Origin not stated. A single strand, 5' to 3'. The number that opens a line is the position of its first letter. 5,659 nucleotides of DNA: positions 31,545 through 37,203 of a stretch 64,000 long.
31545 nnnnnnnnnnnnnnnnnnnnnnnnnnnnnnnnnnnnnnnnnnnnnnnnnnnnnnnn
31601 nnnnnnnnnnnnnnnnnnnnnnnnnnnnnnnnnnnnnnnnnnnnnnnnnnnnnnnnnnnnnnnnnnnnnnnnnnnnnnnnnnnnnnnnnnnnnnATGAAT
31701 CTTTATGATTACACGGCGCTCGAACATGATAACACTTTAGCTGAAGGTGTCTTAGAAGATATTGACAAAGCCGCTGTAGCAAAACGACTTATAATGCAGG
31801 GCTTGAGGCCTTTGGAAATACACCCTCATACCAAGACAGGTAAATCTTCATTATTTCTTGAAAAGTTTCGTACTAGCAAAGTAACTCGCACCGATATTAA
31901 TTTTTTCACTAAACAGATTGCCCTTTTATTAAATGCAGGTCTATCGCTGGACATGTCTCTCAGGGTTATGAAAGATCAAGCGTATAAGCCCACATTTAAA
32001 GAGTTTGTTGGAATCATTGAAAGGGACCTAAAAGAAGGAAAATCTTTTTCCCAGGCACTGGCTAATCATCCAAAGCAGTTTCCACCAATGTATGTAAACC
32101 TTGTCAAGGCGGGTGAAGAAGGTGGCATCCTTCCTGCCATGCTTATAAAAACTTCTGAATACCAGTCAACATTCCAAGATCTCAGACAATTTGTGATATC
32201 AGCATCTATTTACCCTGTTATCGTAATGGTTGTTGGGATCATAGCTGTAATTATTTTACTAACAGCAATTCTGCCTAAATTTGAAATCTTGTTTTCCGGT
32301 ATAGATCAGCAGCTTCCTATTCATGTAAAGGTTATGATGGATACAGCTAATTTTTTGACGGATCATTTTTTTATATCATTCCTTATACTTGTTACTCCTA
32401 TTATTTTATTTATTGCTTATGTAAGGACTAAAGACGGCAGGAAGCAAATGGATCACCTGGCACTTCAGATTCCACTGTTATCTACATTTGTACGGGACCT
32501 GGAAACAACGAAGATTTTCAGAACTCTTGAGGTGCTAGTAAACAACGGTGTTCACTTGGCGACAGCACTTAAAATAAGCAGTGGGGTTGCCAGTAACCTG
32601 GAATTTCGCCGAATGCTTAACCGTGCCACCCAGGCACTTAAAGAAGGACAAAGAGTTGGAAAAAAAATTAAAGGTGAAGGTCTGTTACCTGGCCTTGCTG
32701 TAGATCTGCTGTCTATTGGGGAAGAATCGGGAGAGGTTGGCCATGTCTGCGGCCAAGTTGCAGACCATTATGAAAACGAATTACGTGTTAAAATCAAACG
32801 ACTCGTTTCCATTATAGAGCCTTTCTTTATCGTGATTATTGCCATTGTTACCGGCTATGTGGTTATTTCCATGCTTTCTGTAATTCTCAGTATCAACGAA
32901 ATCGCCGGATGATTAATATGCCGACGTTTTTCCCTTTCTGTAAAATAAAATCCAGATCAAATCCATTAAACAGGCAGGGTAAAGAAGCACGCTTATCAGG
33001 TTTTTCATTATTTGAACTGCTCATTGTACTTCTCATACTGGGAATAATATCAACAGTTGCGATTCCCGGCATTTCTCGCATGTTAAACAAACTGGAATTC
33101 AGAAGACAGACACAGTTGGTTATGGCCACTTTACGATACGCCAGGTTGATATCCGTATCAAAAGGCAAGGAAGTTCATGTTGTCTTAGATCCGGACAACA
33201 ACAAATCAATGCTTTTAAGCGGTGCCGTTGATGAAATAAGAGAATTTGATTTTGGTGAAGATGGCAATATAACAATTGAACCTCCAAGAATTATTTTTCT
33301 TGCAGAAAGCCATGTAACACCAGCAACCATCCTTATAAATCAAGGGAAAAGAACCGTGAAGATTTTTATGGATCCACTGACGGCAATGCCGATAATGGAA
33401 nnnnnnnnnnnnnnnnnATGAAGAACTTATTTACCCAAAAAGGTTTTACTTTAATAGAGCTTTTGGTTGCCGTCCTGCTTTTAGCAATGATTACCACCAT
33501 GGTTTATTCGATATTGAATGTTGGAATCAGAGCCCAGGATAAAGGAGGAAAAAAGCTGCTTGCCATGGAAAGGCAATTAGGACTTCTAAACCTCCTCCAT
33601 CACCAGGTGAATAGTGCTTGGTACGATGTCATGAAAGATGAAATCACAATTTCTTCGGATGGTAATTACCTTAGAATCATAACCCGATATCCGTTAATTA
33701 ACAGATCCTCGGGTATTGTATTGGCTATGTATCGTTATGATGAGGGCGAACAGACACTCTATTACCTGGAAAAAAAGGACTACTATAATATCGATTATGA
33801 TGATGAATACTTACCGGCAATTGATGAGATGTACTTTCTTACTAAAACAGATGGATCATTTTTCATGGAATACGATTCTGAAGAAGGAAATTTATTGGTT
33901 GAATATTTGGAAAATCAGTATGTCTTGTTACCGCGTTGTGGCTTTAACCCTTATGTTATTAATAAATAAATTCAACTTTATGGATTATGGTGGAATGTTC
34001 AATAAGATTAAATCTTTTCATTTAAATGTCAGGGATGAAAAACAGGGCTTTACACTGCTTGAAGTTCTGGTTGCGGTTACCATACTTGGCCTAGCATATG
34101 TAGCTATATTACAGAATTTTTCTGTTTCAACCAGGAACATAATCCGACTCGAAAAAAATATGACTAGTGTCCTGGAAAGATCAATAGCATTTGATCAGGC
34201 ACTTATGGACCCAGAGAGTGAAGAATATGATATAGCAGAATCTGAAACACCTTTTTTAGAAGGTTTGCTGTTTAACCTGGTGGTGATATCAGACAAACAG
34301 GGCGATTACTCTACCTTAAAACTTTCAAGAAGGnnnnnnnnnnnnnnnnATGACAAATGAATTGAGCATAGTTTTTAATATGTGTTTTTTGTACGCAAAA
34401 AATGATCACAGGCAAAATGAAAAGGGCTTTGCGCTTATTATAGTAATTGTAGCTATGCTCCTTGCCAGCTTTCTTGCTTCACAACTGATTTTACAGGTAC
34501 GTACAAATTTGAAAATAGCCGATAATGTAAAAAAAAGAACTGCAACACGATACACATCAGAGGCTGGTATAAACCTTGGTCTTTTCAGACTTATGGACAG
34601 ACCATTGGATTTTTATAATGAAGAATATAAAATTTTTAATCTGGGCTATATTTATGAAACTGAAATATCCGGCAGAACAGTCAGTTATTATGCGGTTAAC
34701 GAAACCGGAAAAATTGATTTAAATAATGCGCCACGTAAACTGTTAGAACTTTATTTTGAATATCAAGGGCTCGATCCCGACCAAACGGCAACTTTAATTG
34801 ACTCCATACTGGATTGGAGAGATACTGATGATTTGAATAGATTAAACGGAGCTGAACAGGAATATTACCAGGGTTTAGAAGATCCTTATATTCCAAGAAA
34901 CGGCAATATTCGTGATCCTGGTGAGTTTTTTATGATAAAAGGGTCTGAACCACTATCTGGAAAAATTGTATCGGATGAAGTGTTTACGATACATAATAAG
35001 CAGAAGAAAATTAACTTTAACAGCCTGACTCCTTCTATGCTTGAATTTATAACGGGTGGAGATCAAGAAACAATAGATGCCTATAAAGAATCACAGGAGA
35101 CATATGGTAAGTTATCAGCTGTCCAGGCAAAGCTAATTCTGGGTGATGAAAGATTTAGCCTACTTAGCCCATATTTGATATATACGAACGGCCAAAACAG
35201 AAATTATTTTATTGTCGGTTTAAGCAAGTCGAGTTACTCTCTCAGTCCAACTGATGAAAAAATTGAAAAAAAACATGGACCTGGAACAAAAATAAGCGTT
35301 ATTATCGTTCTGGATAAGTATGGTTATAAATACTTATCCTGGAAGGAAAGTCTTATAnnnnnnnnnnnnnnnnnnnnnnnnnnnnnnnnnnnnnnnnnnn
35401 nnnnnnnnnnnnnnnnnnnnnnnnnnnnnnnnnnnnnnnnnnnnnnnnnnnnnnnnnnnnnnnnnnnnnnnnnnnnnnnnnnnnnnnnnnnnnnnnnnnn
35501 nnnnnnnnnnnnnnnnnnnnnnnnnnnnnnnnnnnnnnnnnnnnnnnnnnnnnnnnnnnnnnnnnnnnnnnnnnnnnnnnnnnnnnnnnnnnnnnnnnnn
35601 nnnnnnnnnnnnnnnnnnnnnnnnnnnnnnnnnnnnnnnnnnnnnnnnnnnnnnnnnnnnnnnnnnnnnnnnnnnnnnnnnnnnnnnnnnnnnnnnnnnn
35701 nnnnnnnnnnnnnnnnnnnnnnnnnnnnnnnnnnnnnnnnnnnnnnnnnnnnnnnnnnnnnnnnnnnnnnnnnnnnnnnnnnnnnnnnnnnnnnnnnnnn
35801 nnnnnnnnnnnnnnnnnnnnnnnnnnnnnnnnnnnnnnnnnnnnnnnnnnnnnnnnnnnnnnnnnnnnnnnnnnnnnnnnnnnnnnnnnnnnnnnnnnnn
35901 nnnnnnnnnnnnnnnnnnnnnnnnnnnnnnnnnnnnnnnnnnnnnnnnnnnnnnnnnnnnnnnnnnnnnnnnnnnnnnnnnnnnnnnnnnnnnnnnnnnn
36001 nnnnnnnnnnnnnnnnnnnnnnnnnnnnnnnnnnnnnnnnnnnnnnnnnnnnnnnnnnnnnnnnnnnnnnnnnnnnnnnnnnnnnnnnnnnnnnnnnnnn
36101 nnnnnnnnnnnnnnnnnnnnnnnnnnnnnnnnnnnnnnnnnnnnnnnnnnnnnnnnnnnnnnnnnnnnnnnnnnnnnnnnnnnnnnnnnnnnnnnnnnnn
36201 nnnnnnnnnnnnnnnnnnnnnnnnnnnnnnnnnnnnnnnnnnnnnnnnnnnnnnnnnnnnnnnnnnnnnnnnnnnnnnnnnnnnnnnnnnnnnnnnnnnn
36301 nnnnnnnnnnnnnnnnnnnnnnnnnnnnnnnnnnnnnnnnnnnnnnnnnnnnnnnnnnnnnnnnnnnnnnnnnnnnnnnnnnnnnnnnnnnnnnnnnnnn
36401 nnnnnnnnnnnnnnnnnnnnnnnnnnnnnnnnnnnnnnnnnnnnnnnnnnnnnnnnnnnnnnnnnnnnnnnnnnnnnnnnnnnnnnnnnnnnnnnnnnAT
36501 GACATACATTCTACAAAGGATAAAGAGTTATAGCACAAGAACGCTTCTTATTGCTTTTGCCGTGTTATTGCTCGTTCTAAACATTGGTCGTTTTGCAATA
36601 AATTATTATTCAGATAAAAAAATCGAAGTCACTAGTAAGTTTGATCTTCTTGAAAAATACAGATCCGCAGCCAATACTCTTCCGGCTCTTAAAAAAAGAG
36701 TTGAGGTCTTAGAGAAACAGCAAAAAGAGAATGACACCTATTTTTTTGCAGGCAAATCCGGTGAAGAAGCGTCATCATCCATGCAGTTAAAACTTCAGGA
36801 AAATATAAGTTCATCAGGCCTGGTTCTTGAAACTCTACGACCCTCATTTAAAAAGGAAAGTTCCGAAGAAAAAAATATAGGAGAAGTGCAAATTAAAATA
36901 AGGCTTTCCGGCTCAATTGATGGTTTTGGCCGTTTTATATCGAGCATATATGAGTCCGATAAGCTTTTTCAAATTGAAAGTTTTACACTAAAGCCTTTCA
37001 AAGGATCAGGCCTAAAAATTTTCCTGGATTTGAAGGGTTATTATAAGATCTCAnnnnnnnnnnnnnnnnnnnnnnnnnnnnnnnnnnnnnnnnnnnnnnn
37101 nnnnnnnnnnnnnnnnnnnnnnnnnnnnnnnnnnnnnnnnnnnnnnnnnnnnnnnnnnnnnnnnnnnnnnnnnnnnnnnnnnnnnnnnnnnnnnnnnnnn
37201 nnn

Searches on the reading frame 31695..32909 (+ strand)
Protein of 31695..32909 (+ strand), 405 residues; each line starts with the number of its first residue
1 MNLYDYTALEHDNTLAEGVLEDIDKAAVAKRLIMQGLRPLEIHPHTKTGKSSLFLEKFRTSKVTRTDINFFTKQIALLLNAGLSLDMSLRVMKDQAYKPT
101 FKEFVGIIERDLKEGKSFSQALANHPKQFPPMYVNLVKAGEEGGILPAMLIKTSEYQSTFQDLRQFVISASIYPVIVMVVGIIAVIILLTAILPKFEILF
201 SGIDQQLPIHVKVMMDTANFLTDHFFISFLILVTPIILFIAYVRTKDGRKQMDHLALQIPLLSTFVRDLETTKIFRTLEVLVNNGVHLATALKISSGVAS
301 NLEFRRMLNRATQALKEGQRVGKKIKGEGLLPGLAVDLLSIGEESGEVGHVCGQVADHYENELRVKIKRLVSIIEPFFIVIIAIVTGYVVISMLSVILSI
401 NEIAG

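Call 9: search_protein_families(library=pfam, proteins=[window:31695-32909:+], max_evalue=0.001)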
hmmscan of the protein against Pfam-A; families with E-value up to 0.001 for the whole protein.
window:31695-32909:+ (405 aa): 1 family
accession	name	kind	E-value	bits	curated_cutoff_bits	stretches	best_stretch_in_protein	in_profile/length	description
PF00482.28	T2SSF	-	6.4e-52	175.2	25.2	2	71-194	1-125/125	Type II secretion system (T2SS), protein F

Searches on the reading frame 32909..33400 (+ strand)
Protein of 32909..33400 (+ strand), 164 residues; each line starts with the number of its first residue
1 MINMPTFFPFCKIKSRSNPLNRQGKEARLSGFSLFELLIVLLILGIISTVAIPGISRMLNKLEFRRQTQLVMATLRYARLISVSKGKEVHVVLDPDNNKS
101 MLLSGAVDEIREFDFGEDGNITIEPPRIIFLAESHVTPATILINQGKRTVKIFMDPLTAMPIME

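Call 9: search_protein_families(library=pfam, proteins=[window:32909-33400:+], max_evalue=0.001)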
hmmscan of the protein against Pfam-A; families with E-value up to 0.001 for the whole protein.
window:32909-33400:+ (164 aa): 1 family
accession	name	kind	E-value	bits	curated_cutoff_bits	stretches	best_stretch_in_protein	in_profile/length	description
PF07963.17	N_methyl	-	0.00011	22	21.2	1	30-51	5-26/27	Prokaryotic N-terminal methylation motif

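Call 25: search_protein_families(library=ncbifam, proteins=[window:32909-33400:+], max_evalue=0.01)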
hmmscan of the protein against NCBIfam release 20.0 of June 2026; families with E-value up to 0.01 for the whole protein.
window:32909-33400:+ (164 aa): 11 families
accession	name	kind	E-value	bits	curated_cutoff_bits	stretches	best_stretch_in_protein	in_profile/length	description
TIGR01708.2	typeII_sec_gspH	equivalog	8.6e-11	42.1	80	1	30-101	2-73/169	type II secretion system minor pseudopilin GspH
NF040982.1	ComGD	equivalog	1.5e-08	35.1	70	1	30-152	2-127/139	competence type IV pilus minor pilin ComGD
NF047827.1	T3SSXpsH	equivalog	3e-08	33.6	160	1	31-99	2-70/145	type II secretion system protein XpsH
NF041013.1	T4P_ComGE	equivalog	3e-06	27.2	49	1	29-78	3-52/83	competence type IV pilus minor pilin ComGE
TIGR02532.1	IV_pilin_GFxxxE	domain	6.7e-05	22.6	16.3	1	30-52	2-24/24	prepilin-type N-terminal cleavage/methylation domain-containing protein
TIGR02596.1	TIGR02596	subfamily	0.00024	21.2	70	1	32-91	1-60/196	Verru_Chthon cassette protein D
NF007862.0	PRK10574.1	equivalog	0.00028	21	138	1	30-64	5-39/145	prepilin peptidase-dependent pilin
TIGR01710.1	typeII_sec_gspG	equivalog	0.00056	19.9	88.85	1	30-65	1-36/134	type II secretion system major pseudopilin GspG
NF040999.1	pilin_ComGC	equivalog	0.00075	19.7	75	1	30-61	2-33/84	competence type IV pilus major pilin ComGC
NF041775.1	typeIV_PilA_Myxo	equivalog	0.00093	19.2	400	1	27-55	8-36/214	type IV pilin protein PilA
NF007800.0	PRK10506.1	equivalog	0.0034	17.2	158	1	28-105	7-84/163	prepilin peptidase-dependent protein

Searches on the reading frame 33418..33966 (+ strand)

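Call 9: search_protein_families(library=pfam, proteins=[window:33418-33966:+], max_evalue=0.001)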
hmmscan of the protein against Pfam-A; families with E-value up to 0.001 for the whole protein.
window:33418-33966:+ (183 aa): 1 family
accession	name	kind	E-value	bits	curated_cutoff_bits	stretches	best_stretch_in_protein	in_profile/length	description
PF07963.17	N_methyl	-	8.5e-08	31.9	21.2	1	7-30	4-27/27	Prokaryotic N-terminal methylation motif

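Call 25: search_protein_families(library=ncbifam, proteins=[window:33418-33966:+], max_evalue=0.01)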
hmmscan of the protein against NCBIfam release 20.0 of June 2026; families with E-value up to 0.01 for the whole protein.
window:33418-33966:+ (183 aa): 10 families
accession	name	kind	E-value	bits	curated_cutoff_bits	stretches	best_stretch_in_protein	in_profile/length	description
TIGR02532.1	IV_pilin_GFxxxE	domain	2.5e-07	30.2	16.3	1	7-30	1-24/24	prepilin-type N-terminal cleavage/methylation domain-containing protein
NF041013.1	T4P_ComGE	equivalog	1.3e-06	28.4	49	1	7-88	3-79/83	competence type IV pilus minor pilin ComGE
NF041002.1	pilin_ComGF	equivalog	0.00057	20.1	80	1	7-40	1-34/139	competence type IV pilus minor pilin ComGF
TIGR01711.1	gspJ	equivalog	0.0011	18.8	64.85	1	8-46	1-39/192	type II secretion system minor pseudopilin GspJ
NF007800.0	PRK10506.1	equivalog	0.0013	18.6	158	1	4-28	5-29/163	prepilin peptidase-dependent protein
NF038304.1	EPS_HpsC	equivalog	0.0014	18.3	200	1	6-29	19-42/318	hormogonium polysaccharide secretion pseudopilin HpsC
TIGR01708.2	typeII_sec_gspH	equivalog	0.0015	18.6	80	1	7-31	1-25/169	type II secretion system minor pseudopilin GspH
TIGR02523.1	type_IV_pilV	equivalog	0.0029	18.1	52.2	1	7-24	1-18/139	type IV pilus modification protein PilV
TIGR01707.1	gspI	equivalog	0.0054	17.2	44.35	1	9-50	1-42/101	type II secretion system minor pseudopilin GspI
NF047828.1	T3SSXpsI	equivalog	0.0084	16.1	150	0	7-39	1-33/132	type II secretion system protein XpsI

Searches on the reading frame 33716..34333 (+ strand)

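Call 9: search_protein_families(library=pfam, proteins=[window:33716-34333:+], max_evalue=0.001)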
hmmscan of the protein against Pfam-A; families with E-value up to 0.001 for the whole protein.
window:33716-34333:+ (206 aa): 1 family
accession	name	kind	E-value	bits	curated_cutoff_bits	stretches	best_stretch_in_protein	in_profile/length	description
PF07963.17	N_methyl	-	3.1e-06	27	21.2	1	109-126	4-21/27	Prokaryotic N-terminal methylation motif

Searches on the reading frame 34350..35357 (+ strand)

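Call 9: search_protein_families(library=pfam, proteins=[window:34350-35357:+], max_evalue=0.001)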
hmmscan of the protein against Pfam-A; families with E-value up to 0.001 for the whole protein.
window:34350-35357:+ (336 aa): 1 family
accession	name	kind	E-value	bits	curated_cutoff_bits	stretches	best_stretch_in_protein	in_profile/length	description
PF21687.3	T2SSK_1st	-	6.3e-12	46.6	26.2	1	125-201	16-92/107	Type II secretion system (T2SS), protein K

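Call 25: search_protein_families(library=ncbifam, proteins=[window:34350-35357:+], max_evalue=0.01)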
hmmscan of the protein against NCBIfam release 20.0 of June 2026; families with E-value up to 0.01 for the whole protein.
window:34350-35357:+ (336 aa): 1 family
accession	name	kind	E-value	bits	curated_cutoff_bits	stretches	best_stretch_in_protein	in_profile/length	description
NF037980.1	T2SS_GspK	equivalog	1.1e-16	61.2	130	1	24-237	1-229/307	type II secretion system minor pseudopilin GspK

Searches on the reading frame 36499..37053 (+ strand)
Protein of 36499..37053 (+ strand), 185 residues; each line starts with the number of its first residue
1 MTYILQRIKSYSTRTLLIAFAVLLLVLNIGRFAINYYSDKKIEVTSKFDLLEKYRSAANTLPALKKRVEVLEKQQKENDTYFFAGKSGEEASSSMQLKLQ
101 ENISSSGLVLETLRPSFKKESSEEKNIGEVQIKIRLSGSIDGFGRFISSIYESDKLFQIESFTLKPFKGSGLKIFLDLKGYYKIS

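Call 9: search_protein_families(library=pfam, proteins=[window:36499-37053:+], max_evalue=0.001)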
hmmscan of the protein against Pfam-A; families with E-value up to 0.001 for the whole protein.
window:36499-37053:+ (185 aa): 1 family
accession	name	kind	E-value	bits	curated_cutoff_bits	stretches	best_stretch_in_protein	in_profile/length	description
PF04350.18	PilO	-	0.00044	20.8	22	0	52-170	16-127/145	Pilus assembly protein, PilO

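Call 25: search_protein_families(library=ncbifam, proteins=[window:36499-37053:+], max_evalue=0.01)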
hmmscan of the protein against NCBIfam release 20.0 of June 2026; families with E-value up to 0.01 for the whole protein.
window:36499-37053:+ (185 aa): 1 family
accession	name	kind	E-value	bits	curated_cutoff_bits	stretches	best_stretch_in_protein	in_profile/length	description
NF040576.1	T2SS_GspM_XpsM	equivalog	8.6e-14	51.6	60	1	16-162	6-148/180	type II secretion system protein GspM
